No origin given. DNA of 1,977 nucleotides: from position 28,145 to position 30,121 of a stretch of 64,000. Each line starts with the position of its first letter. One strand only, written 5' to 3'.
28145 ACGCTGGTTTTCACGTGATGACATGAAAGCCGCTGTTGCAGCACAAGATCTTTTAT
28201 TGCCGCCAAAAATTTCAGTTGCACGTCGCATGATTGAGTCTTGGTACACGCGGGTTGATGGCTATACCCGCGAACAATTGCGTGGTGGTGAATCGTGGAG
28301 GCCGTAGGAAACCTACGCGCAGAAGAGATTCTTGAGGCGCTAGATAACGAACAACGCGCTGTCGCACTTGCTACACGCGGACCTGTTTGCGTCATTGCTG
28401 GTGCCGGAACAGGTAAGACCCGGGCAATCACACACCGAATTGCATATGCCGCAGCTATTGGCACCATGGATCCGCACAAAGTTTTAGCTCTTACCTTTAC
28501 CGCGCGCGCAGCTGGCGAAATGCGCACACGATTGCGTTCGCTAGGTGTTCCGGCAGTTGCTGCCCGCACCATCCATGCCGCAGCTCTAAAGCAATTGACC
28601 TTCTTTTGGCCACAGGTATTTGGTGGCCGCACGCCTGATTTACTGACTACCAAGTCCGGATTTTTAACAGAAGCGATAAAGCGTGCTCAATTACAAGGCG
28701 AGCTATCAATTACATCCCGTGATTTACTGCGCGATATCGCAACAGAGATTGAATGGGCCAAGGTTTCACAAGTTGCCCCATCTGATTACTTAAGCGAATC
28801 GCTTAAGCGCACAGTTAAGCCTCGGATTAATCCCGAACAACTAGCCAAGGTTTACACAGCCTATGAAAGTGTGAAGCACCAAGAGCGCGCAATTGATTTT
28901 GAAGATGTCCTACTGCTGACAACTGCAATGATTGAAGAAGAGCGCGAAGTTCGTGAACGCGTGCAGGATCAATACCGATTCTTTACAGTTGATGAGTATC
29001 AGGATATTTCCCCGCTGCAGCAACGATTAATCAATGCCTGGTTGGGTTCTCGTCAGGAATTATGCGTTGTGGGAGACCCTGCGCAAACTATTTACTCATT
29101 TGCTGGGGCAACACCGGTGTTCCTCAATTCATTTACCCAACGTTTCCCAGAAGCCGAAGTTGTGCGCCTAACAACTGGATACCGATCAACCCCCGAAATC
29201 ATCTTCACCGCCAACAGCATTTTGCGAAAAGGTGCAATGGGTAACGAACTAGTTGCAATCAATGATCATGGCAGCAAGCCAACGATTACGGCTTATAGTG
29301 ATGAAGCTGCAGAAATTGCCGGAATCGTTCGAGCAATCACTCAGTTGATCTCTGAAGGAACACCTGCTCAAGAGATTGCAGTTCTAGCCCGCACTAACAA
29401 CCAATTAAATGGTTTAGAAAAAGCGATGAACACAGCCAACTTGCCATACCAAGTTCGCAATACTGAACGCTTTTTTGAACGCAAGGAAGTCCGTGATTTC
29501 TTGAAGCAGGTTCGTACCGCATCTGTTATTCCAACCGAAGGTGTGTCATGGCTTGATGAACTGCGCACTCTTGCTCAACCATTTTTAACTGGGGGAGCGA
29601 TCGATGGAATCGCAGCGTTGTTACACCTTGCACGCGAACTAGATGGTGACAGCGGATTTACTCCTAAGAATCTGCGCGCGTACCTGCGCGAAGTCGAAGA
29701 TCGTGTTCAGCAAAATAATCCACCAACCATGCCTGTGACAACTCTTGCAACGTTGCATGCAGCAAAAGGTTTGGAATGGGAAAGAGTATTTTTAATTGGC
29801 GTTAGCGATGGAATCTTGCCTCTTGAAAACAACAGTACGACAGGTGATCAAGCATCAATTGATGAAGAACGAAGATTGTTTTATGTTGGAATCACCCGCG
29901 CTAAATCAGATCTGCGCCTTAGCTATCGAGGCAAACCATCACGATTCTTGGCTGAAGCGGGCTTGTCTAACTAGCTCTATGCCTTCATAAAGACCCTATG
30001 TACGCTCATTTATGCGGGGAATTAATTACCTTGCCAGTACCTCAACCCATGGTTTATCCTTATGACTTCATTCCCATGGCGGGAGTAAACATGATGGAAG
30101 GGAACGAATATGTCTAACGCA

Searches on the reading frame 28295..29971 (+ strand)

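Call 6: search_protein_families(library=pfam, proteins=[window:28295-29971:+], max_evalue=0.01)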
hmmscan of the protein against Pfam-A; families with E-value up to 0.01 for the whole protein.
window:28295-29971:+ (559 aa): 7 families
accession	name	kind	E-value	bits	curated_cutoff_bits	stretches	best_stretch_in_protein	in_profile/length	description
PF00580.27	UvrD-helicase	-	6.9e-55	187.1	23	1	17-285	2-271/271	UvrD/REP helicase N-terminal domain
PF13361.12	UvrD_C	-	5.6e-42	144.9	25.6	2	438-544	240-347/350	UvrD-like helicase C-terminal domain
PF13245.12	AAA_19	-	2.3e-26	93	25.1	1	20-269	2-133/134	AAA domain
PF13604.12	AAA_30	-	4.6e-09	36.7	27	1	17-96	3-76/191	AAA domain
PF13538.12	UvrD_C_2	-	4.9e-08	33.2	27.4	1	522-542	31-51/52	UvrD-like helicase C-terminal domain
PF01443.25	Viral_helicase1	-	3.8e-05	24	21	0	223-289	55-124/228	Viral superfamily 1 RNA helicase core domain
PF13087.12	AAA_12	-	4.9e-05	23.4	27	0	338-382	89-133/195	AAA domain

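Call 7: search_protein_families(library=ncbifam, proteins=[window:28295-29971:+], max_evalue=0.01)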
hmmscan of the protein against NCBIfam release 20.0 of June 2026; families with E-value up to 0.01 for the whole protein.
window:28295-29971:+ (559 aa): 21 families
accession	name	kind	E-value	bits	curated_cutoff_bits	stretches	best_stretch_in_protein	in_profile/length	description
TIGR01073.1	pcrA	equivalog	1.2e-88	298.3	911.2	2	13-408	2-394/725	DNA helicase PcrA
TIGR01074.1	rep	equivalog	3.2e-80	270.3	951.45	2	18-408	4-391/668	DNA helicase Rep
NF008743.0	PRK11773.1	equivalog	4e-79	266.8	965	2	10-407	4-396/720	DNA helicase II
TIGR01075.1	uvrD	equivalog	5.8e-74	249.7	1144.45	2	12-408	1-392/715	DNA helicase II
NF008172.0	PRK10919.1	equivalog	4.1e-64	217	1168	2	19-408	7-392/673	DNA helicase Rep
NF008276.0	PRK11054.1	equivalog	7.2e-43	147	543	3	163-370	374-572/684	DNA helicase IV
TIGR02785.1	addA_Gpos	equivalog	4.4e-31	107.6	707.65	2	184-320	342-489/1234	helicase-exonuclease AddAB subunit AddA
TIGR00609.1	recB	equivalog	2e-30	105.7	696.05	2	170-315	313-460/1175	exodeoxyribonuclease V subunit beta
NF010485.0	PRK13909.1-2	equivalog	8.7e-27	93.7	650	2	183-404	281-519/909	RecB-like helicase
NF041464.1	HelD_BACSU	equivalog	3.4e-24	84.8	419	1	193-381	516-696/779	RNA polymerase recycling motor HelD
TIGR02784.1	addA_alphas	equivalog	2.9e-20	72.3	860.75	2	175-319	335-502/1138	double-strand break repair helicase AddA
NF010487.0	PRK13909.1-4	equivalog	1.6e-19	69.7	759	2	189-403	287-520/924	RecB-like helicase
NF008128.0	PRK10876.1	equivalog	5.9e-10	37.4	1697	1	179-311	328-462/1181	exodeoxyribonuclease V subunit beta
NF010484.0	PRK13909.1-1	equivalog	2e-07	29.2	1074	1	31-80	8-56/945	RecB-like helicase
NF041258.1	motor_HelR_2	exception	2.1e-07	29.5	1100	1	216-314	499-599/713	RNA polymerase recycling motor ATPase HelR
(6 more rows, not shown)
